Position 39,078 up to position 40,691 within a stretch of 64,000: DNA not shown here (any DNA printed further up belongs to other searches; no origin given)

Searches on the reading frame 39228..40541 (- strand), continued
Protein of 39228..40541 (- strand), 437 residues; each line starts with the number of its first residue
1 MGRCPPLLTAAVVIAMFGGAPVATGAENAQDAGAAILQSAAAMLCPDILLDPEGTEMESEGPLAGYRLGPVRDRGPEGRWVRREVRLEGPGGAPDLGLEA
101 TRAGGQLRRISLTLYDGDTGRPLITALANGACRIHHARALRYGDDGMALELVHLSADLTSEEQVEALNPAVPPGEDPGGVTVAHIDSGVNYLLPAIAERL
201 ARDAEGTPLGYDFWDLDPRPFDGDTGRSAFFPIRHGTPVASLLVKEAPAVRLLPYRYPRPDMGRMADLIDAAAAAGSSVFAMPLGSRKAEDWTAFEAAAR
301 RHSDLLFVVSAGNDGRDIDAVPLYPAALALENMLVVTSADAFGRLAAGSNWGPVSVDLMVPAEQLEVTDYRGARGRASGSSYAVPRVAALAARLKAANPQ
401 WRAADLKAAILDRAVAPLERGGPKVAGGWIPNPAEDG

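Call 15: find_encoding_contigs(protein=P0209, flank=8000, max_places=2)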
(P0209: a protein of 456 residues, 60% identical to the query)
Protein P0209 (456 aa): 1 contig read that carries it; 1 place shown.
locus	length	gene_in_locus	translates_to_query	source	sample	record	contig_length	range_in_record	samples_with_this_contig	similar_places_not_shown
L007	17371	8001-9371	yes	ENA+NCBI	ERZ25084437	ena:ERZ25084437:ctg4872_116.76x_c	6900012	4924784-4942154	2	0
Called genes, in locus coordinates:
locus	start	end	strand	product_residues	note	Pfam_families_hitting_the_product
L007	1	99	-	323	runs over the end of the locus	PF03372:Exo_endo_phos, PF19580:Exo_endo_phos_3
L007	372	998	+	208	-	PF00857:Isochorismatase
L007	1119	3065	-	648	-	PF26965:MimR_N, PF01590:GAF, PF00158:Sigma54_activat, PF14532:Sigma54_activ_2, PF07724:AAA_2 (weak), PF07728:AAA_5 (weak), PF25601:AAA_lid_14, PF02954:HTH_8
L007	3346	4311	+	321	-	PF00676:E1_dh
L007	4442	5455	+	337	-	PF02779:Transket_pyr, PF02780:Transketolase_C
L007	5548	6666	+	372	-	PF00364:Biotin_lipoyl, PF25997:BSH_YhbJ (weak), PF00561:Abhydrolase_1, PF12146:Hydrolase_4, PF12697:Abhydrolase_6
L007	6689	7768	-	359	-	-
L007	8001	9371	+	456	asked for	PF00082:Peptidase_S8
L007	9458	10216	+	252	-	PF09037:Sulphotransf, PF13469:Sulfotransfer_3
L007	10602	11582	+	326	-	PF03480:DctP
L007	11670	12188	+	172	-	PF04290:DctQ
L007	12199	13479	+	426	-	PF06808:DctM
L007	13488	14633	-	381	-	PF13365:Trypsin_2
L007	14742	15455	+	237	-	PF00089:Trypsin, PF13365:Trypsin_2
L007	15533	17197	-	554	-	PF00171:Aldedh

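Call 38: find_related_loci(query=A1, collection=metagenome_contigs, flank=8000)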
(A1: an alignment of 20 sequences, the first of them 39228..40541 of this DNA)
Query A1 (437 aa) in metagenome_contigs; peptide patterns used: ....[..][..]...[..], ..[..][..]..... (x = any residue, [..] = any of these).
217 stretches matched a pattern; 174 encode a relative of the query (tblastn E <= 1e-3); the best 80 are kept; 80 distinct loci.
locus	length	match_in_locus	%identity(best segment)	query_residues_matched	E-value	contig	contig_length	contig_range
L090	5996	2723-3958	66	26-437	3e-170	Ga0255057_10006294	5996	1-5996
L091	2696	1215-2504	67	7-436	1e-177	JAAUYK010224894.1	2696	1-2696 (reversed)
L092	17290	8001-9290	60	8-437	2e-158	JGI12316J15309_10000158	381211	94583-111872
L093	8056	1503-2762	62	19-437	1e-154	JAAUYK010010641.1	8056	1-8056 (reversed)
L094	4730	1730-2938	67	35-437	1e-156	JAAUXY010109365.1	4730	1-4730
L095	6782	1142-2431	60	8-436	4e-153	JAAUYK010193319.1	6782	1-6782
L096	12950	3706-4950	63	23-437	2e-152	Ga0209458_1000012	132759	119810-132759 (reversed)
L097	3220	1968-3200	66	26-436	1e-154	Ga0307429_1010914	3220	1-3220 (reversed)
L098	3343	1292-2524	66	26-436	4e-154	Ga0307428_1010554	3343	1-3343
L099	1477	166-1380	64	32-436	2e-159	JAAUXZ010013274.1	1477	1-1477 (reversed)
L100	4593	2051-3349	61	2-436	3e-148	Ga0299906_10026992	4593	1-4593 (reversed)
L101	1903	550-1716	61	43-432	1e-144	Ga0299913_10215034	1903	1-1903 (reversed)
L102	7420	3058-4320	58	9-434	3e-130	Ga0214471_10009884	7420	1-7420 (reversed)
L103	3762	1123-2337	58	29-432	7e-132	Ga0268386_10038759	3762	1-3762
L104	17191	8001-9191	57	37-437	3e-127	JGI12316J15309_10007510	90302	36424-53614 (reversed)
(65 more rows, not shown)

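Call 40: predict_structure(alignment_id=A1)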
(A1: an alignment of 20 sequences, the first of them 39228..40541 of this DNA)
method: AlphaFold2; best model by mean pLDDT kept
length: 437 residues; sequences in the alignment: 20
mean_pLDDT: 86.7   pTM: 0.79
mean pLDDT of the five models: 86.7, 85.1, 83.2, 82.2, 81.9
residues with pLDDT >= 90: 259; 70-90: 130; 50-70: 25; < 50: 23
segments of 3 or more residues with pLDDT < 50: 1-8, 13-25
pLDDT, mean of each block of 10 residues (from residue 1): 44 44 54 93 93 82 92 86 93 92 85 91 92 93 84 92 85 92 89 90 91 71 59 77 95 87 91 96 89 96 97 92 95 96 90 96 90 88 96 97 98 89 91 78
secondary structure, 60 per line:
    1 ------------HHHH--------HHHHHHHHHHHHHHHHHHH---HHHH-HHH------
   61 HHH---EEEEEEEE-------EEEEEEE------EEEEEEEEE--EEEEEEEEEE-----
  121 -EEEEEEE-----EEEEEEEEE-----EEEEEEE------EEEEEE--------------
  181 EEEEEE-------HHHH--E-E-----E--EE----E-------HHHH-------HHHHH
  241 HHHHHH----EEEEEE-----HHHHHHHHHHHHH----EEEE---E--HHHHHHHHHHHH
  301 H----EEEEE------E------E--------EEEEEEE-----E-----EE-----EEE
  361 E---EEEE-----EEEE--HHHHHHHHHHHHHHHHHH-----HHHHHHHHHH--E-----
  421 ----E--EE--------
elements in order: H13-16 H25-43 H47-50 E67-74 E82-88 E95-103 E106-115 E122-128 E134-142 E148-154 E161-166 E181-186 H194-197 H225-228 H236-246 E251-256 H262-274 E279-282 H289-301 E306-310 E333-339 E358-361 E365-368 E374-377 H380-397 H403-412

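Call 45: fold_search(model_id=the predicted structure, library=pdb)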
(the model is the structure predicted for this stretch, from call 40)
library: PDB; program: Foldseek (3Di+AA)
matches with E <= 10: 1017; with E <= 0.001: 254
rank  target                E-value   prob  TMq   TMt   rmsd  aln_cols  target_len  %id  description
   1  3vv3_A                2.6e-17  1.00  0.50  0.65   3.5       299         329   24  Crystal structure of deseasin MCP-01 from Pseudoalteromonas sp. SM9913 (released 2013-08-07)
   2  2b6n_A                9.7e-14  1.00  0.47  0.71   3.8       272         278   27  The 1.8 A crystal structure of a Proteinase K like enzyme from a psychrotroph Serratia species (released 2006-03-07)
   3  1dui                  1.0e-13  1.00  0.48  0.77   3.1       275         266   23  Subtilisin BPN' from Bacillus amyloliquefaciens, crystal growth mutant (released 2000-01-28)
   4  1st3                  1.0e-13  1.00  0.47  0.73   3.3       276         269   24  THE CRYSTAL STRUCTURE OF THE BACILLUS LENTUS ALKALINE PROTEASE, SUBTILISIN BL, AT 1.4 ANGSTROMS RESOLUTION (released 1994-01-31)
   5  4zoq_I                1.0e-13  1.00  0.48  0.62   3.9       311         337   21  Crystal Structure of a Lanthipeptide Protease (released 2016-03-23)
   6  9fm5_B                1.2e-13  1.00  0.49  0.62   4.3       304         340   19  PvSub1 Catalytic Domain in Complex with Peptidomimetic Inhibitor (AL-97) (released 2025-02-05)
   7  8qkj_A                2.0e-13  1.00  0.49  0.63   4.3       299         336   19  PvSub1 Catalytic Domain in Complex with Peptidomimetic Inhibitor (MAM-133) (released 2024-03-20)
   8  1tec_E                2.0e-13  1.00  0.46  0.70   3.5       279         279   24  CRYSTALLOGRAPHIC REFINEMENT BY INCORPORATION OF MOLECULAR DYNAMICS. THE THERMOSTABLE SERINE PROTEASE THERMITASE COMPLE (released 1989-10-15)
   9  1thm                  2.1e-13  1.00  0.48  0.74   2.9       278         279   25  CRYSTAL STRUCTURE OF THERMITASE AT 1.4 ANGSTROMS RESOLUTION (released 1994-01-31)
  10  1sh7_B                2.1e-13  1.00  0.48  0.75   3.1       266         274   26  Crystal structure of a cold adapted subtilisin-like serine proteinase (released 2005-02-22)
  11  1suc                  2.5e-13  1.00  0.48  0.77   3.6       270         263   24  CALCIUM-INDEPENDENT SUBTILISIN BY DESIGN (released 1994-01-31)
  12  7am3                  2.6e-13  1.00  0.48  0.77   3.2       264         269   24  Crystal structure of Peptiligase mutant - M222P (released 2021-02-17)
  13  6u9l                  3.1e-13  1.00  0.47  0.75   3.7       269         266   23  Imidazole-triggered RAS-specific subtilisin SUBT_BACAM (released 2020-09-16)
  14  8qkj_B                3.5e-13  1.00  0.49  0.62   4.3       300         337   19  PvSub1 Catalytic Domain in Complex with Peptidomimetic Inhibitor (MAM-133) (released 2024-03-20)
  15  3bgo_S                3.7e-13  1.00  0.48  0.78   3.3       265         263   24  Azide complex of Engineered Subtilisin SUBT_BACAM (released 2008-06-03)
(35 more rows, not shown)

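Call 65: search_dna_similar(query=window:39228-40541:-, collection=plasmids, mode=protein, max_evalue=1e-10, max_rows=12)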
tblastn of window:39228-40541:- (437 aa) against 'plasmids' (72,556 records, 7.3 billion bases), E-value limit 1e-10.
Records with a match: 2; places in all: 2; records where one place covers at least 80% of the query: 0.
Best place of each record, by identity: <60% 2.
By first word of the organism name: Monoglobus 2.
By predicted mobility (MOB-suite, as given by PLSDB): non-mobilizable 2.
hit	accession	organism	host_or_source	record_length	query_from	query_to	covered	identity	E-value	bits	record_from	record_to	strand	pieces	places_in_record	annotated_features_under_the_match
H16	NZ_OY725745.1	Monoglobus pectinilyticus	-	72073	180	430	57%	26.5%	4e-15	86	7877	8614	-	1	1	S8 family serine peptidase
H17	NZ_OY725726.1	Monoglobus pectinilyticus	-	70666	170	358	43%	29.7%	2e-13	81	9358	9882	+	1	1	S8 family serine peptidase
